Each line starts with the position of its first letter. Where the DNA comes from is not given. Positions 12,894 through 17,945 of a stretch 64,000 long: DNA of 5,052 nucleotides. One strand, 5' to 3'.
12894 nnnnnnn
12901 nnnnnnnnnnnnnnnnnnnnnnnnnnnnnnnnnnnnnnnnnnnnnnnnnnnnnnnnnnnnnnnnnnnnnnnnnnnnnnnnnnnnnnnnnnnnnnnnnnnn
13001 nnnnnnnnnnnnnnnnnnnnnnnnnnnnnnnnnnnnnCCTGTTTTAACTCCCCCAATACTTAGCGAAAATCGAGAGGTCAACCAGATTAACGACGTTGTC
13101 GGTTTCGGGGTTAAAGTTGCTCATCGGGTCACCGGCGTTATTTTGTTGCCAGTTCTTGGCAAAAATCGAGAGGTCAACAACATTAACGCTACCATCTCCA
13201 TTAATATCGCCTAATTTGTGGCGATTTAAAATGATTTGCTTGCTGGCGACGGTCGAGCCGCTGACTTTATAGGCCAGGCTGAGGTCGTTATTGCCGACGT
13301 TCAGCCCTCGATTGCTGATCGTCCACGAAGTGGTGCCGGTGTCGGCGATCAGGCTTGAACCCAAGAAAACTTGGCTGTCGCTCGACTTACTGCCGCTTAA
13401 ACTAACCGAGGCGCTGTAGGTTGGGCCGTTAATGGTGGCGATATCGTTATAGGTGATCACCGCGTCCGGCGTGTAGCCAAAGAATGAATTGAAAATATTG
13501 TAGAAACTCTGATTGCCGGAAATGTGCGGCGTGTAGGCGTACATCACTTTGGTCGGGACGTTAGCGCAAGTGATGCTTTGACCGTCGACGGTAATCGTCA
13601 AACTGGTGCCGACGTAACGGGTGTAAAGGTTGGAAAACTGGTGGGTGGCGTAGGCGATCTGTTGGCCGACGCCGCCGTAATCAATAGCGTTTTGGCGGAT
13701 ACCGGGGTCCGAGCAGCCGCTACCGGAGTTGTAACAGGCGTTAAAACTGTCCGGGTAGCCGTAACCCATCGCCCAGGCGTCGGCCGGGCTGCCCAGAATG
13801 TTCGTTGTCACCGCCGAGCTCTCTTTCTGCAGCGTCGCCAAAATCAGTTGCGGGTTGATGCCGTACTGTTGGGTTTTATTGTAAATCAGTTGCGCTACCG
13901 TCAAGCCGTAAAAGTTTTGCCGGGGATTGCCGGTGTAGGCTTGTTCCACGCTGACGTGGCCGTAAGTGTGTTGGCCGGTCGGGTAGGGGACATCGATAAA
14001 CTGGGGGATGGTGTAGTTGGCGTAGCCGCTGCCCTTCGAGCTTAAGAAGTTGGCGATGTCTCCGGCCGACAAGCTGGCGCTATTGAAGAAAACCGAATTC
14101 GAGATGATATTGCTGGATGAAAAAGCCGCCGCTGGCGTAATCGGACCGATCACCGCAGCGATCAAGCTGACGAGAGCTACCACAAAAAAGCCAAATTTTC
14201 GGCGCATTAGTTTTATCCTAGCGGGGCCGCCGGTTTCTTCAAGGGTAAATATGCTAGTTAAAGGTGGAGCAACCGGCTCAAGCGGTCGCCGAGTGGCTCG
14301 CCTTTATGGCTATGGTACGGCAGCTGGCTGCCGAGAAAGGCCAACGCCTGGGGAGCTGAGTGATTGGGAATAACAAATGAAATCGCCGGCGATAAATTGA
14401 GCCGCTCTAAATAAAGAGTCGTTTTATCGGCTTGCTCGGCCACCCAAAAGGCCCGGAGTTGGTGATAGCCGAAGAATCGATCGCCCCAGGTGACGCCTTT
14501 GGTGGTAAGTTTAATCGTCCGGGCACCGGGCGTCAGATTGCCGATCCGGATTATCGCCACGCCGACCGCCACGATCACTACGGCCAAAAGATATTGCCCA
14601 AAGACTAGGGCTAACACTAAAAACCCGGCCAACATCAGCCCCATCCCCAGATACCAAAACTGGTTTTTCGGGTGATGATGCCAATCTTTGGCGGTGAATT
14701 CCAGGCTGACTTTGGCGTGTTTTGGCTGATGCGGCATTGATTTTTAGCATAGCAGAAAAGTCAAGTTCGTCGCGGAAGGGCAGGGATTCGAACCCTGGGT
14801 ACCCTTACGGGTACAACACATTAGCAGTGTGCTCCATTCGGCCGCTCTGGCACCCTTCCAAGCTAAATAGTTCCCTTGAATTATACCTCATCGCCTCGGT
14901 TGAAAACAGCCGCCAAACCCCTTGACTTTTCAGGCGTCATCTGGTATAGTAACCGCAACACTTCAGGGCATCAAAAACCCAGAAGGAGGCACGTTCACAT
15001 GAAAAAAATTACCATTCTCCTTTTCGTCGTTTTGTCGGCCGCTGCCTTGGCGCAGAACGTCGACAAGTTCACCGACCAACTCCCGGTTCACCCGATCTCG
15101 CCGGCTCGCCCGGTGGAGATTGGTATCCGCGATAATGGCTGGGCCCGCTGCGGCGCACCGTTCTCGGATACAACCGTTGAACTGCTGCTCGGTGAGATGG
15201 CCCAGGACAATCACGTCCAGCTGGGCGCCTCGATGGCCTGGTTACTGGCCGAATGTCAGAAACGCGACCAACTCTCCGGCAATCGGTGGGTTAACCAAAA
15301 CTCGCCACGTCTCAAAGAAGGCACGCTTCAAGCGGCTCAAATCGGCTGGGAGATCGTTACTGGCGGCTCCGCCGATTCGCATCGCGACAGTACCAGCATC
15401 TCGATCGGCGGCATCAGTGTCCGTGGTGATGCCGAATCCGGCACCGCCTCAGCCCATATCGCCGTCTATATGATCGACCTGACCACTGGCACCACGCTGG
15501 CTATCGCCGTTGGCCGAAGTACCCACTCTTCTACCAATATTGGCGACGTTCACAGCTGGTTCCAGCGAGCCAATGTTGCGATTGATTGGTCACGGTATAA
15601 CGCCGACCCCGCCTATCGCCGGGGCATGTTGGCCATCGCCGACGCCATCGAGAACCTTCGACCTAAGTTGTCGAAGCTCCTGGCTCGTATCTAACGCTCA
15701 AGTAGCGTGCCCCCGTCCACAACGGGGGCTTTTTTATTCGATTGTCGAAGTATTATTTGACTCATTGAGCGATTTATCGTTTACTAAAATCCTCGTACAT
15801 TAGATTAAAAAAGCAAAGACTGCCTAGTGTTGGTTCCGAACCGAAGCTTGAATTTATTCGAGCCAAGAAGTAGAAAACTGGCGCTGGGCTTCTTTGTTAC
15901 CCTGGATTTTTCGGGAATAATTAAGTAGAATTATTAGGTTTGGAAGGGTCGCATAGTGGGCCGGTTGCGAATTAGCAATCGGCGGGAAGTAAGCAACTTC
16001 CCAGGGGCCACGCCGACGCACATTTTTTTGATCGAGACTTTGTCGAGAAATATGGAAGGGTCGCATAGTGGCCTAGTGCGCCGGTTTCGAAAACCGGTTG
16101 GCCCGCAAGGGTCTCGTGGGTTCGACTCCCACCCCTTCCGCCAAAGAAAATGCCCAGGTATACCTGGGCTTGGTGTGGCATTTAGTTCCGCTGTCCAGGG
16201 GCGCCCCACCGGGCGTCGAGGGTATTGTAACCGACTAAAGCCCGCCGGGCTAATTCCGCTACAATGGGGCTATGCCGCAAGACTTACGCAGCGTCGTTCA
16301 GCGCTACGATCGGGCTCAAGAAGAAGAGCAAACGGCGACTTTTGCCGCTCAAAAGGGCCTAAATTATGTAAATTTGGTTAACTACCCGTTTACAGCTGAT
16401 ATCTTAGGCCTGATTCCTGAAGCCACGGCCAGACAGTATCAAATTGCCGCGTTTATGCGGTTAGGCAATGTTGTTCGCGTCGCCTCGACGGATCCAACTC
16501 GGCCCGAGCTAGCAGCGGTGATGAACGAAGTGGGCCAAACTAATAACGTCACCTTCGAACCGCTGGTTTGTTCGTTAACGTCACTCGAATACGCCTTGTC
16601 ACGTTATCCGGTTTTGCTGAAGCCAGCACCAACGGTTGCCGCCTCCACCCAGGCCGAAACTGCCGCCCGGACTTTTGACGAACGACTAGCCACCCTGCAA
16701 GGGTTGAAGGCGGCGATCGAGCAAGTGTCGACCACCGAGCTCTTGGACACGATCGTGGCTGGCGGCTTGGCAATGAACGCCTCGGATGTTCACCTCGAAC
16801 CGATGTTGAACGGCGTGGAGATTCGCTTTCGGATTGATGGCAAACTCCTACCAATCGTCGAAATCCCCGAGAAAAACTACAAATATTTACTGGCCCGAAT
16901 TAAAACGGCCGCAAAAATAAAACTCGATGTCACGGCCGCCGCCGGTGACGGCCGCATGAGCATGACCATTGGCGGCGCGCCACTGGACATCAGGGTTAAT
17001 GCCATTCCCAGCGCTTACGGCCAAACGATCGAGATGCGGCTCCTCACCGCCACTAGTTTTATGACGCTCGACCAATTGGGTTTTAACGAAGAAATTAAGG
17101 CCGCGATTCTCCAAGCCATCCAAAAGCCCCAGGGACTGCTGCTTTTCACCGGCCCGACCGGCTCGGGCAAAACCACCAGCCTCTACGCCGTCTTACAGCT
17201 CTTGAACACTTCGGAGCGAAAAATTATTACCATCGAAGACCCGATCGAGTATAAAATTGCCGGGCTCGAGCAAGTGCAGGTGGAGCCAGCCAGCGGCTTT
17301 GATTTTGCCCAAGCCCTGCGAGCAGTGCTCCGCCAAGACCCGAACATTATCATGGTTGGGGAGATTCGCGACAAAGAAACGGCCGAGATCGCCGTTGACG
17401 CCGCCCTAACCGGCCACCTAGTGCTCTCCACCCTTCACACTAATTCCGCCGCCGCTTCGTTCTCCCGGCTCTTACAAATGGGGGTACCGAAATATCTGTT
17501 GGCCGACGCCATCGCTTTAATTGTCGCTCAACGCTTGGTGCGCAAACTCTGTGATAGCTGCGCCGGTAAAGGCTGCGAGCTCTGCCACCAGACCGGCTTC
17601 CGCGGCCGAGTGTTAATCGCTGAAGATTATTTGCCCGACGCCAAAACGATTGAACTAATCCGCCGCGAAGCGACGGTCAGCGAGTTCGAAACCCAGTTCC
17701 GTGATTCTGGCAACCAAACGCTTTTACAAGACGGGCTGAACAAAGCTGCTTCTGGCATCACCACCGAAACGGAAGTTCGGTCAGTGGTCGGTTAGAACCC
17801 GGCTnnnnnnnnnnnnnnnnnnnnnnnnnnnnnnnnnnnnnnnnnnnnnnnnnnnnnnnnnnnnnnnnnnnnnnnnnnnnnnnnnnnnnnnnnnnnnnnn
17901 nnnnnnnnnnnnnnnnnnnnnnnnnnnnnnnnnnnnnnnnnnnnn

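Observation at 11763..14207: Adjacent cohesin-like anchor and dockerin-bearing putative murein hydrolase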

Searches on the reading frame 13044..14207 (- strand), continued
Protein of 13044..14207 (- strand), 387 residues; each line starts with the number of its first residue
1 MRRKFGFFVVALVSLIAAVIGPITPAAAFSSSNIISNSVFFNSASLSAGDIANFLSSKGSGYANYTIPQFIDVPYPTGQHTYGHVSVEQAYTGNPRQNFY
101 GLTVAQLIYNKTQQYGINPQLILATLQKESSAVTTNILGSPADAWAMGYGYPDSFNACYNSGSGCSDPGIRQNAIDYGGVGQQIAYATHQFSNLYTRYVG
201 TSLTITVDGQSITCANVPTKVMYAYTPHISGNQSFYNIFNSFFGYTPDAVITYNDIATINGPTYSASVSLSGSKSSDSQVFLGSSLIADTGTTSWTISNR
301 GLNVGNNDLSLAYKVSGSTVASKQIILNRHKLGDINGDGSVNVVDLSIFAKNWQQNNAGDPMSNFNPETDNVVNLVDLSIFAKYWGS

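Call 50: find_encoding_contigs(protein=P0030, flank=5000, max_places=1)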
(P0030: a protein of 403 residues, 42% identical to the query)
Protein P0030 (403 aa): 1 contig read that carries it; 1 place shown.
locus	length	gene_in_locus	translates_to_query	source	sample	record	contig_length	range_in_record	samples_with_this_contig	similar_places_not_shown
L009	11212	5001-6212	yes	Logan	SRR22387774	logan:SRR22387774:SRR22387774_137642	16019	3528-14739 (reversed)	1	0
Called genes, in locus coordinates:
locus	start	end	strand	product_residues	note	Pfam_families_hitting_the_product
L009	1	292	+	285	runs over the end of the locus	PF01073:3Beta_HSD (weak), PF04321:RmlD_sub_bind, PF01370:Epimerase, PF02719:Polysacc_synt_2, PF16363:GDP_Man_Dehyd, PF07993:NAD_binding_4 (faint)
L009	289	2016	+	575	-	-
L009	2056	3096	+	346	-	PF13439:Glyco_transf_4, PF20706:GT4-conflict, PF00534:Glycos_transf_1, PF13692:Glyco_trans_1_4, PF13524:Glyco_trans_1_2 (weak)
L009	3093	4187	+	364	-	PF13439:Glyco_transf_4 (weak), PF20706:GT4-conflict, PF00534:Glycos_transf_1, PF13692:Glyco_trans_1_4, PF13524:Glyco_trans_1_2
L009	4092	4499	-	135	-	-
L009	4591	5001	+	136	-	-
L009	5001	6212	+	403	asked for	PF00404:Dockerin_1 (weak)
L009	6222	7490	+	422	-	-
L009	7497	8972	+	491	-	-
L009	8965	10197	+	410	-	PF04932:Wzy_C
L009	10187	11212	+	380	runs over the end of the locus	PF04932:Wzy_C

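Call 52: find_encoding_contigs(protein=P0034, flank=8000, max_places=1)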
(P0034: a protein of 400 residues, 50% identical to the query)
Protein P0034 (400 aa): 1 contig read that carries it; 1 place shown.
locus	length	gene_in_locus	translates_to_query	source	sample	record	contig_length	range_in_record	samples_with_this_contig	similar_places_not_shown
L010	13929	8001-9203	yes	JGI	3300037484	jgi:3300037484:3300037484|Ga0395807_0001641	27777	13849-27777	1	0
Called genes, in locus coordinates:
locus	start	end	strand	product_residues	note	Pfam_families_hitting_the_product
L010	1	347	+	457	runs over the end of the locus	PF01743:PolyA_pol, PF12627:PolyA_pol_RNAbd (weak), PF01966:HD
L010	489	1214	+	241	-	PF01370:Epimerase, PF04321:RmlD_sub_bind, PF01073:3Beta_HSD, PF02719:Polysacc_synt_2, PF16363:GDP_Man_Dehyd, PF07993:NAD_binding_4 (weak)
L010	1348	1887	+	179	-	PF20803:PaaX_M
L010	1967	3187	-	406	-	PF04932:Wzy_C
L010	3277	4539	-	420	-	PF04932:Wzy_C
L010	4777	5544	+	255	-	PF00535:Glycos_transf_2, PF10111:Glyco_tranf_2_2, PF13641:Glyco_tranf_2_3, PF13506:Glyco_transf_21 (weak), PF13632:Glyco_trans_2_3, PF02709:Glyco_transf_7C (faint)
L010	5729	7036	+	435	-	PF02812:ELFV_dehydrog_N, PF00208:ELFV_dehydrog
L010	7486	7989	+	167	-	PF07719:TPR_2 (faint)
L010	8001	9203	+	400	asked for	PF18885:DUF5648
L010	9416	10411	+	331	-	PF00535:Glycos_transf_2, PF10111:Glyco_tranf_2_2 (weak), PF13641:Glyco_tranf_2_3, PF13632:Glyco_trans_2_3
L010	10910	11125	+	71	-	PF15919:HicB_lk_antitox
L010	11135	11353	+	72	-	PF07927:HicA_toxin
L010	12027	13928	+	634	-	?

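Call 53: find_encoding_contigs(protein=P0045, flank=8000, max_places=1)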
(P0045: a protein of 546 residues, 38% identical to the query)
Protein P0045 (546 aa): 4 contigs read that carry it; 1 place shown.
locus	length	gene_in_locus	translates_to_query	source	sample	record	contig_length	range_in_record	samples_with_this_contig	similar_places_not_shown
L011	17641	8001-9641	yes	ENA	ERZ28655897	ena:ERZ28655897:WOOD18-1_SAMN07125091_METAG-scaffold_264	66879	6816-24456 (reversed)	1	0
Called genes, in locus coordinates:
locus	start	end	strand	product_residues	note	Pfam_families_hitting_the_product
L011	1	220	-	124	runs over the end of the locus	PF18895:T4SS_pilin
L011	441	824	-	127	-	PF18895:T4SS_pilin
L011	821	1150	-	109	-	PF04956:TrbC, PF18895:T4SS_pilin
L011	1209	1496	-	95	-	PF18895:T4SS_pilin (weak)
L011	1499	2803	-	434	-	PF13416:SBP_bac_8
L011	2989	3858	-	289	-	PF00483:NTP_transferase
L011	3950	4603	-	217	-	-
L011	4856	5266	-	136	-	PF00011:HSP20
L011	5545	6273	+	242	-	PF00156:Pribosyltran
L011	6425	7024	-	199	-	PF02706:Wzz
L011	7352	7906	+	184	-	PF09976:TPR_21 (faint), PF25062:ARM_TT21_N (weak), PF13432:TPR_16 (faint), PF00515:TPR_1 (faint), PF13424:TPR_12 (weak), PF13414:TPR_11, PF14559:TPR_19, PF13181:TPR_8 (weak), +2 more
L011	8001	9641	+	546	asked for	-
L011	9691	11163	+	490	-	PF01943:Polysacc_synt, PF13440:Polysacc_synt_3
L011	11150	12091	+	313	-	PF00535:Glycos_transf_2, PF10111:Glyco_tranf_2_2, PF13506:Glyco_transf_21 (weak), PF13641:Glyco_tranf_2_3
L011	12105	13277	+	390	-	PF13439:Glyco_transf_4, PF13579:Glyco_trans_4_4, PF20706:GT4-conflict, PF00534:Glycos_transf_1, PF13692:Glyco_trans_1_4, PF13524:Glyco_trans_1_2 (weak)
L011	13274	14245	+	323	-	PF00106:adh_short, PF01073:3Beta_HSD, PF01370:Epimerase, PF02719:Polysacc_synt_2, PF04321:RmlD_sub_bind, PF07993:NAD_binding_4, PF13460:NAD_binding_10, PF16363:GDP_Man_Dehyd, +2 more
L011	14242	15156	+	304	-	PF13641:Glyco_tranf_2_3, PF00535:Glycos_transf_2, PF13632:Glyco_trans_2_3 (weak)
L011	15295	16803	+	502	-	PF04932:Wzy_C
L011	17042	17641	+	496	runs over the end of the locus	-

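Call 62: search_protein_families(library=phrogs, proteins=[window:13044-14207:-], max_evalue=0.1)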
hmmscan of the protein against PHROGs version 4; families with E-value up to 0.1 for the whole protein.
window:13044-14207:- (387 aa): 1 family
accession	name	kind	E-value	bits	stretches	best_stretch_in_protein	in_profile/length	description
phrog_14342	-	tail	0.012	16.3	1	103-143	140-178/272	lytic tail fiber protein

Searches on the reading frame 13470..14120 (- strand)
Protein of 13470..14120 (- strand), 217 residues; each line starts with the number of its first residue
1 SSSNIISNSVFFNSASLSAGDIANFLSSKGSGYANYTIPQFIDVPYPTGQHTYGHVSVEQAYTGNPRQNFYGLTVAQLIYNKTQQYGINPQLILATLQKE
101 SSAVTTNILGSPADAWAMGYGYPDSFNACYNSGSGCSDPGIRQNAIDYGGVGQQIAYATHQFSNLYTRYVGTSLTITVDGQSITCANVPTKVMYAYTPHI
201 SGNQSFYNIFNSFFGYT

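Call 61: search_solved_structures(query=A5, max_evalue=10, show_alignments=3)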
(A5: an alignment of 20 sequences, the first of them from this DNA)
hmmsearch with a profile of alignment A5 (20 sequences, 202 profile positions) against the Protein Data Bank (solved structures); distinct sequences matched with E-value up to 10: 0.

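Call 65: find_related_loci(query=A5, collection=genome_contigs, flank=6000)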
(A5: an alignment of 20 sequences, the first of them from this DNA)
Query A5 (217 aa) in genome_contigs; peptide patterns used: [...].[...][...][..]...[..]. (x = any residue, [..] = any of these).
599 stretches matched a pattern (row limit reached: there are more); 505 encode a relative of the query (tblastn E <= 1e-3); the best 80 are kept; 80 distinct loci.
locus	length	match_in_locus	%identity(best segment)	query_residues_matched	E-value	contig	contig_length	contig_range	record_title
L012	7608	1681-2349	46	3-215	2e-54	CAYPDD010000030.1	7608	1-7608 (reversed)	MAG TPA_asm: uncultured Candidatus Saccharibacteria bacterium isolate SRP272421_co2_75 genome assembly, contig: NODE_379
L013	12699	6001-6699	42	1-215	4e-50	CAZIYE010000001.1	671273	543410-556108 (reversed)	MAG TPA_asm: uncultured Candidatus Saccharibacteria bacterium isolate SRP272421_co4_706 genome assembly, contig: NODE_1_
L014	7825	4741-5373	40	5-215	4e-38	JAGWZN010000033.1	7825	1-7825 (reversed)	MAG: Patescibacteria group bacterium isolate REEB54 contig-150_12200, whole genome shotgun sequence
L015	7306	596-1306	35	14-215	5e-34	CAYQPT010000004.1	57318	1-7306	MAG TPA_asm: uncultured Candidatus Saccharibacteria bacterium isolate SRP192927_co1_1036 genome assembly, contig: NODE_6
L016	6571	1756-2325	36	3-217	1e-29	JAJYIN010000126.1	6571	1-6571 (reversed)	MAG: Actinomycetes bacterium isolate DBS2-1.bin123 NODE_23668_length_6571_cov_1.423029, whole genome shotgun sequence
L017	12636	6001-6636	40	3-215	2e-29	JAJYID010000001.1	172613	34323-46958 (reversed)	MAG: bacterium isolate DBS2-1.bin108 NODE_110_length_172613_cov_7.247052, whole genome shotgun sequence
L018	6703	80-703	38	5-215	2e-26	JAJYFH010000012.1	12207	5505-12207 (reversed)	MAG: bacterium isolate DBS1-2.bin101 NODE_6386_length_12207_cov_2.398758, whole genome shotgun sequence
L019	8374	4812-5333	33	3-214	4e-26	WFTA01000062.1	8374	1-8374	MAG: Patescibacteria group bacterium isolate S139_112 k151_532126, whole genome shotgun sequence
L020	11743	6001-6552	34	5-214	8e-25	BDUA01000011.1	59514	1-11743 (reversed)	Bacterium BMS3Abin01 DNA, contig: NODE_6, whole genome shotgun sequence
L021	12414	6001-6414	41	76-214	1e-24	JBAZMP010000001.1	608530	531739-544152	MAG: Patescibacteria group bacterium isolate SO_2017_LW4_46 scaffold_9_c1_LW137-91_2017, whole genome shotgun sequence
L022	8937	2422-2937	34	3-214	4e-24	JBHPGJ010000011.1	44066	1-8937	Patescibacteria group bacterium isolate SAG AM-311-M06 NODE_11_length_44066_cov_31.754334, whole genome shotgun sequence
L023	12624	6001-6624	34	2-216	9e-24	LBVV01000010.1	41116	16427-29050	MAG: candidate division CPR2 bacterium GW2011_GWC2_39_10 UT18_C0010, whole genome shotgun sequence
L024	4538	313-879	31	1-215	9e-24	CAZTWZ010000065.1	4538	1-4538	MAG TPA_asm: uncultured Candidatus Saccharibacteria bacterium isolate binchicken_co172_94 genome assembly, contig: NODE_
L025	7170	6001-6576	31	1-214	1e-23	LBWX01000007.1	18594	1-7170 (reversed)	MAG: candidate division CPR2 bacterium GW2011_GWC2_39_35 UT47_C0007, whole genome shotgun sequence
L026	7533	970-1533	33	2-215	7e-23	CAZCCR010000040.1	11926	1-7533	MAG TPA_asm: uncultured Gaiellales bacterium isolate binchicken_co253_66 genome assembly, contig: NODE_3779_length_11926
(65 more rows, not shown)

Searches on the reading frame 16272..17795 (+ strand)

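Call 25: search_protein_families(library=pfam, proteins=[window:16272-17795:+], max_evalue=0.001)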
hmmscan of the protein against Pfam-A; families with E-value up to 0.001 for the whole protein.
window:16272-17795:+ (507 aa): 6 families
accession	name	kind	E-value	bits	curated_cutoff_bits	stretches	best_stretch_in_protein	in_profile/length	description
PF00437.27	T2SSE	-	5.8e-115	384.3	24.9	1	154-502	8-368/370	Type II/IV secretion system protein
PF05157.20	MshEN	-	1.3e-06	28.7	23.1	1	29-112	2-83/90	MshEN domain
PF13604.12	AAA_30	-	0.0002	21.6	27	1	272-319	3-50/191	AAA domain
PF13401.12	AAA_22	-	0.00032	21.4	27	1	286-350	4-52/130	AAA domain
PF25199.1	nSTAND_NTPase5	-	0.00042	20.6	34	1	275-331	24-86/145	Novel STAND NTPase 5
PF13555.12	AAA_29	-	0.00056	20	27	0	285-315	20-50/61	P-loop containing region of AAA domain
